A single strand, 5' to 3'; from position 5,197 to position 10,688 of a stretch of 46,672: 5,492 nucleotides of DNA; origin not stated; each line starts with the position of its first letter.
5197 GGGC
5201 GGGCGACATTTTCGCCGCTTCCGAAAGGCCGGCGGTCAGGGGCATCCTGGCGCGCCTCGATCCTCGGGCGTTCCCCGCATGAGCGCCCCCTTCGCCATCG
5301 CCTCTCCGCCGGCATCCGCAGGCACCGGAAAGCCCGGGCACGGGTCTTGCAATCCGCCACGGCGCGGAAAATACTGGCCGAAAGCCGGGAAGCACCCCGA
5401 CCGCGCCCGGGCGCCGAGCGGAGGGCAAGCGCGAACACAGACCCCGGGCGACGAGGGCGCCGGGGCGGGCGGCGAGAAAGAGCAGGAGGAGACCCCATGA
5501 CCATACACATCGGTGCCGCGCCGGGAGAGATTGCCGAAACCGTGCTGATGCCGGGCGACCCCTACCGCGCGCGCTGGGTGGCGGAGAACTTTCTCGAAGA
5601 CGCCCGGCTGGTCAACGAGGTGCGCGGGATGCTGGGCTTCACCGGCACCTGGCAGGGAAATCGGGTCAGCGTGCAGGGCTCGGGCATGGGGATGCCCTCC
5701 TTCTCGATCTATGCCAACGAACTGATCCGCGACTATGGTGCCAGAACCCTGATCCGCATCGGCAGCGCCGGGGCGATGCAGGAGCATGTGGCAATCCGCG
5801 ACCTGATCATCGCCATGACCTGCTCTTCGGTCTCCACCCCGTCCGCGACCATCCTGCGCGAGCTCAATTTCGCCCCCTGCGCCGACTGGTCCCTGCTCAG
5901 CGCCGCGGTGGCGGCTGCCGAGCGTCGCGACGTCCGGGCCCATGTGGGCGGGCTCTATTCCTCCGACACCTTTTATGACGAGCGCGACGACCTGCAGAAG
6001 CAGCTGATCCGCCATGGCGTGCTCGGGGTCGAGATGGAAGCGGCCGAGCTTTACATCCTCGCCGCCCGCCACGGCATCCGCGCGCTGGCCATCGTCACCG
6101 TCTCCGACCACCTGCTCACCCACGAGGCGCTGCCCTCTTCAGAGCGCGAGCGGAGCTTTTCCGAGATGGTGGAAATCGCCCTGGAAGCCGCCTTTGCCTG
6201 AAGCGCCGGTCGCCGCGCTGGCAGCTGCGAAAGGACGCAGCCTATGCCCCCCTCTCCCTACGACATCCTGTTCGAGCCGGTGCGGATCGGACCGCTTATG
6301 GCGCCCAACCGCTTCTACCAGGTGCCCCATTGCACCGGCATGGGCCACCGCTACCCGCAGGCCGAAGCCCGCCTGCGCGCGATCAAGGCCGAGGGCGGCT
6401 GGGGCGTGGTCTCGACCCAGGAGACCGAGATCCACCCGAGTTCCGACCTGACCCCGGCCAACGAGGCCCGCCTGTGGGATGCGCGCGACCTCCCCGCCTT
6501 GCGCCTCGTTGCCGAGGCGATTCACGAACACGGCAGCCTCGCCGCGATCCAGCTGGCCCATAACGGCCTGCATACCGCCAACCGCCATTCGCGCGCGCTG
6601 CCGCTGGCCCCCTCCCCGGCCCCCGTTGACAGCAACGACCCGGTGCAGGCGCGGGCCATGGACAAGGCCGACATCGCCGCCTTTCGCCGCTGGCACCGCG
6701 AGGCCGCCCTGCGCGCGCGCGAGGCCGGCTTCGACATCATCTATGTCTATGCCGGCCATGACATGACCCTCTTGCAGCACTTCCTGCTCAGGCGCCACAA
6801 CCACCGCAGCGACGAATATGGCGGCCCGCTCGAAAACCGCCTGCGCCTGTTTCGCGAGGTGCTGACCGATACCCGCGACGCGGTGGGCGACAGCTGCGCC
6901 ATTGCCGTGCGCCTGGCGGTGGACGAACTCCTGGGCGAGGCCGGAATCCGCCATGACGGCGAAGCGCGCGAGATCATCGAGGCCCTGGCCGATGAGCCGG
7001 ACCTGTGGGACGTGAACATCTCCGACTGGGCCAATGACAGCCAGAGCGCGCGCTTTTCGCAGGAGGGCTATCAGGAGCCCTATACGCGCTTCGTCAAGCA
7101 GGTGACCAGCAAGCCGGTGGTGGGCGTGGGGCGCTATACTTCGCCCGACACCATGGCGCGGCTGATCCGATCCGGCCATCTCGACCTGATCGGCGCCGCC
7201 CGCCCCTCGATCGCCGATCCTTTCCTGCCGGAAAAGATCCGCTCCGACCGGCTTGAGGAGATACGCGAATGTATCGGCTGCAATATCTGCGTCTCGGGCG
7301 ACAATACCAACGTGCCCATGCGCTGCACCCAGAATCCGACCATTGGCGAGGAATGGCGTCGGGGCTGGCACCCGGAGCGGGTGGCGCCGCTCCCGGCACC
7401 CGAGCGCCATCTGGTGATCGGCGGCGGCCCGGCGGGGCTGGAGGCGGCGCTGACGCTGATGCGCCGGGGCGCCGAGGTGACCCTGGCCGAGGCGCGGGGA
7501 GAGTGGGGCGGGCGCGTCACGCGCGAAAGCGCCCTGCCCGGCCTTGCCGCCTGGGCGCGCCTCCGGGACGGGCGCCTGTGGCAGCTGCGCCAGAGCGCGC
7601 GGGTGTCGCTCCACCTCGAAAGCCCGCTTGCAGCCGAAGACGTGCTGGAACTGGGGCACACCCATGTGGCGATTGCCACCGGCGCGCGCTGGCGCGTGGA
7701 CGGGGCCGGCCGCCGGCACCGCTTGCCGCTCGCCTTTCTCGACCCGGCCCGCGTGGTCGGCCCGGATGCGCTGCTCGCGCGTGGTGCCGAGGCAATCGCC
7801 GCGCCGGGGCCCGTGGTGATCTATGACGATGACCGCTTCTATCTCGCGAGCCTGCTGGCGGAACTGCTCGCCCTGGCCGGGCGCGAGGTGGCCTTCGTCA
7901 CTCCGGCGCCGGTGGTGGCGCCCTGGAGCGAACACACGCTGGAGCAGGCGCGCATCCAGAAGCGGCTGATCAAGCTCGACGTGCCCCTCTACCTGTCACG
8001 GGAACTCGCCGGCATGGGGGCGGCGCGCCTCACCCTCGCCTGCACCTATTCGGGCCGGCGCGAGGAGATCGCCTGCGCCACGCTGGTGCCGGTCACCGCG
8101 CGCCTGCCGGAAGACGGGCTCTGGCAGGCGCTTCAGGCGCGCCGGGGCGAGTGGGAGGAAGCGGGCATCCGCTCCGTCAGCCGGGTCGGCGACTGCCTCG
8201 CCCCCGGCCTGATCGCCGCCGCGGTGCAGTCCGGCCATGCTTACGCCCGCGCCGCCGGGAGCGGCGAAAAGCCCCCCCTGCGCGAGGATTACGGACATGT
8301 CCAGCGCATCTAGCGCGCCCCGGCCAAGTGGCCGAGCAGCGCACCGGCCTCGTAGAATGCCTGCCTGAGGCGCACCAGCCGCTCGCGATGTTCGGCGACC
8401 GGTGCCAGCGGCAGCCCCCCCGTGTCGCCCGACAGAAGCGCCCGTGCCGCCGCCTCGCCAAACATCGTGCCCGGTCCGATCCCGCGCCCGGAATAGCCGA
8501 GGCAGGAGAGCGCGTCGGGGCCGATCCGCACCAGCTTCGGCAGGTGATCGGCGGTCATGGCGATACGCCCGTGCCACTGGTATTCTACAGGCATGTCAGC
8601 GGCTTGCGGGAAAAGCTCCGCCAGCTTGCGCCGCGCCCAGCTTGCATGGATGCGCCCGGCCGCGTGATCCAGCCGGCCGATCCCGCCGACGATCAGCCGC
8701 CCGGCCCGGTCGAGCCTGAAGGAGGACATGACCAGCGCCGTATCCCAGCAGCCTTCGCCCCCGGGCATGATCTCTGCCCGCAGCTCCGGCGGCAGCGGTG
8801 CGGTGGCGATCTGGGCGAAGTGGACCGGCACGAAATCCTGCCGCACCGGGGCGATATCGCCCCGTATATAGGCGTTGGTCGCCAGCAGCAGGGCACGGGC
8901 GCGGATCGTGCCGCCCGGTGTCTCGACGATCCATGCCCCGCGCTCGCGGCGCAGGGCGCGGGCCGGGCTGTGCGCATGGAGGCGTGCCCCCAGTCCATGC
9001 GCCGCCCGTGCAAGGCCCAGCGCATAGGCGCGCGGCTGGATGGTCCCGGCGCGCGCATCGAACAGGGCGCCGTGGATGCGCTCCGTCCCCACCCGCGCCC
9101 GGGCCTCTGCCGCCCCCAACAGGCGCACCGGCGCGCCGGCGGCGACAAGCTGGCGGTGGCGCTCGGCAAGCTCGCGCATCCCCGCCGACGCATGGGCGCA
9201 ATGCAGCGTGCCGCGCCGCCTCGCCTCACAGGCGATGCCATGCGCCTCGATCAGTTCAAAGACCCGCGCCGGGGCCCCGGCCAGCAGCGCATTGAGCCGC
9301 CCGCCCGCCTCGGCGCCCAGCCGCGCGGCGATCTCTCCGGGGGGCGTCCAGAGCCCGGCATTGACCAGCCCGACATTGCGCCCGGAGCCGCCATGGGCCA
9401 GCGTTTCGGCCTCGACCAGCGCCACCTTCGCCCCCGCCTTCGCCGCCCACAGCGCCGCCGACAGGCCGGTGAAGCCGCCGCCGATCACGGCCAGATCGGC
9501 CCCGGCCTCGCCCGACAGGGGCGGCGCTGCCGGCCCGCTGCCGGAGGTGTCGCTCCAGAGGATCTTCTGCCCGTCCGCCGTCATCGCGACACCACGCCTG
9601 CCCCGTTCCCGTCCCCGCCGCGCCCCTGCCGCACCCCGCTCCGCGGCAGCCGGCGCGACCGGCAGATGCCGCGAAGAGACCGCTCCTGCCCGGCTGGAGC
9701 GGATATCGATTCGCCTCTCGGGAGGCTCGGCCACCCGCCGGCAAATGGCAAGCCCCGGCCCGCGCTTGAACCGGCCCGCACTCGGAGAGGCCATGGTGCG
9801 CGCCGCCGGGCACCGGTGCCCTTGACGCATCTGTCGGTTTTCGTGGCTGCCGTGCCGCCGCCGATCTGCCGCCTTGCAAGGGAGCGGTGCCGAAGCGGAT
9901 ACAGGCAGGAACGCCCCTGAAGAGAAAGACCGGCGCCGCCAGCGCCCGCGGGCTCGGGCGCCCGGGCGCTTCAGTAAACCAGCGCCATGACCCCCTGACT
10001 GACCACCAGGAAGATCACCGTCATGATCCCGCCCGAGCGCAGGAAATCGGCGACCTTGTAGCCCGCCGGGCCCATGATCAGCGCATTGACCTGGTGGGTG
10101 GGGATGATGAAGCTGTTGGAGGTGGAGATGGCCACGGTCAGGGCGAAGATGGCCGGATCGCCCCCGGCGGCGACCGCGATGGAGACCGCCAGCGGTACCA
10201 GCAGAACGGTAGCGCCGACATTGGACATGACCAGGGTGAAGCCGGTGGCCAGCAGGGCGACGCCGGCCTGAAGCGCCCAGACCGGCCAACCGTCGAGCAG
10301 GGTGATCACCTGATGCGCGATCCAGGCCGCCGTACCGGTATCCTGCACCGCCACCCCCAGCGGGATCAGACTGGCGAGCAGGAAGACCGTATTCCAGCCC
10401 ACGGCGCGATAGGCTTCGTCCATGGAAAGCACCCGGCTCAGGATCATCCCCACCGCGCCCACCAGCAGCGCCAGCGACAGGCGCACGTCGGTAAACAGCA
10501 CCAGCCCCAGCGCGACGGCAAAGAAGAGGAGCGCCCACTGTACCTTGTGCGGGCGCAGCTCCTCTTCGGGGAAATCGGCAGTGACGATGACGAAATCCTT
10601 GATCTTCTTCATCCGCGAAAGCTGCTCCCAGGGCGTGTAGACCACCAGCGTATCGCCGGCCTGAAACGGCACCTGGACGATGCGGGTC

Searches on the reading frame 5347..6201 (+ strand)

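Call 17: search_protein_families(library=pfam, proteins=[window:5347-6201:+], max_evalue=0.001)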
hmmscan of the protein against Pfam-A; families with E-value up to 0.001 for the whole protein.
window:5347-6201:+ (284 aa): 1 family
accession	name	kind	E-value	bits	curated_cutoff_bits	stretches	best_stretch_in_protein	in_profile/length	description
PF01048.26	PNP_UDP_1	-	1.6e-38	132.9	25.1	1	66-266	3-211/233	Phosphorylase superfamily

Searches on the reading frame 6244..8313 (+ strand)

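Call 16: search_protein_families(library=pfam, proteins=[window:6244-8313:+], max_evalue=0.001)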
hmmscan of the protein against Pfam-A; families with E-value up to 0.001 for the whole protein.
window:6244-8313:+ (689 aa): 11 families
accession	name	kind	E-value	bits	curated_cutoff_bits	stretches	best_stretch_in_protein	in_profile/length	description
PF00724.26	Oxidored_FMN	-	3.1e-68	231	27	1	9-336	2-339/342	NADH:flavin oxidoreductase / NADH oxidase family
PF12831.13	FAD_oxidored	-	6.1e-08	32.8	27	1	390-452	3-68/416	FAD dependent oxidoreductase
PF07992.20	Pyr_redox_2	-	3.5e-07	30.4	26.1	1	388-439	2-54/291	Pyridine nucleotide-disulphide oxidoreductase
PF13450.12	NAD_binding_8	-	3.1e-06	27.8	21.9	1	391-433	1-42/68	NAD(P)-binding Rossmann-like domain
PF00070.33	Pyr_redox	-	3.6e-05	24.6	22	1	390-420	3-33/82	Pyridine nucleotide-disulphide oxidoreductase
PF00890.30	FAD_binding_2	-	7.7e-05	22.5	20.4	1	390-438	3-49/414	FAD binding domain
PF13738.12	Pyr_redox_3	-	0.00014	21.7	30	1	387-430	165-208/305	Pyridine nucleotide-disulphide oxidoreductase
PF01134.28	GIDA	-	0.00019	21.1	22.1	1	390-416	3-29/391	Glucose inhibited division protein A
PF01266.30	DAO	-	0.00033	20.8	27.9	1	390-559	3-174/353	FAD dependent oxidoreductase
PF03486.20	HI0933_like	-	0.00049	20.1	50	1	390-423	4-37/244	HI0933-like protein Rossmann domain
PF22620.2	OYE-like_second_a-b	-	0.00063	20.2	25.5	0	523-580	16-72/128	OYE-like second alpha/beta domain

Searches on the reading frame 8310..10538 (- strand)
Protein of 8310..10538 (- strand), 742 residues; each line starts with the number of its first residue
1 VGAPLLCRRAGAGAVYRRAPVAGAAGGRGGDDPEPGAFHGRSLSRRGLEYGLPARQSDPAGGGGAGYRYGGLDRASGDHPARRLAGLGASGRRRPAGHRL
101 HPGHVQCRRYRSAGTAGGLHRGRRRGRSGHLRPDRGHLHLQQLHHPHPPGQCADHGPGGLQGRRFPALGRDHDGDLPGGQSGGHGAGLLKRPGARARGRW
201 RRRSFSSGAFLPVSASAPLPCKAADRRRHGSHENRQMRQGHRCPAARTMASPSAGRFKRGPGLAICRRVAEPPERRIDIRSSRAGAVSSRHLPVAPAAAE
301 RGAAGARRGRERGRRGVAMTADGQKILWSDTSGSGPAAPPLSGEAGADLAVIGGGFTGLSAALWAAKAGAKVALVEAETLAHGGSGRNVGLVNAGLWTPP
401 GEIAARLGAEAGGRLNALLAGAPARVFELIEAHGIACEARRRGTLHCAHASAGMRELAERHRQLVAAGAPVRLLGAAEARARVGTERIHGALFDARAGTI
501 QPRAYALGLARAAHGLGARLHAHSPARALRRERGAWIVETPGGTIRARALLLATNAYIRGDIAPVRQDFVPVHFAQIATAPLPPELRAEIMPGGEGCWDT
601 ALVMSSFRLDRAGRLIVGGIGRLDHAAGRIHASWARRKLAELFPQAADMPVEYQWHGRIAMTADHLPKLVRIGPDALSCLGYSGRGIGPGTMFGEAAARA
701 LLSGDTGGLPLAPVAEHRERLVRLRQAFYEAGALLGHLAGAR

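Call 17: search_protein_families(library=pfam, proteins=[window:8310-10538:-], max_evalue=0.001)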
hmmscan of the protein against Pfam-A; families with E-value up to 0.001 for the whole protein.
window:8310-10538:- (742 aa): 4 families
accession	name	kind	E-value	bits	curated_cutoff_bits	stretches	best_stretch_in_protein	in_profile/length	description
PF01266.30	DAO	-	3.9e-58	198.1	27.9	1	348-699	1-352/353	FAD dependent oxidoreductase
PF07992.20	Pyr_redox_2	-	1.9e-06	27.9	26.1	1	348-478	2-118/291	Pyridine nucleotide-disulphide oxidoreductase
PF12831.13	FAD_oxidored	-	1.2e-05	25.2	27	1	348-400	1-53/416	FAD dependent oxidoreductase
PF03486.20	HI0933_like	-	3e-05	24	50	1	348-452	2-108/244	HI0933-like protein Rossmann domain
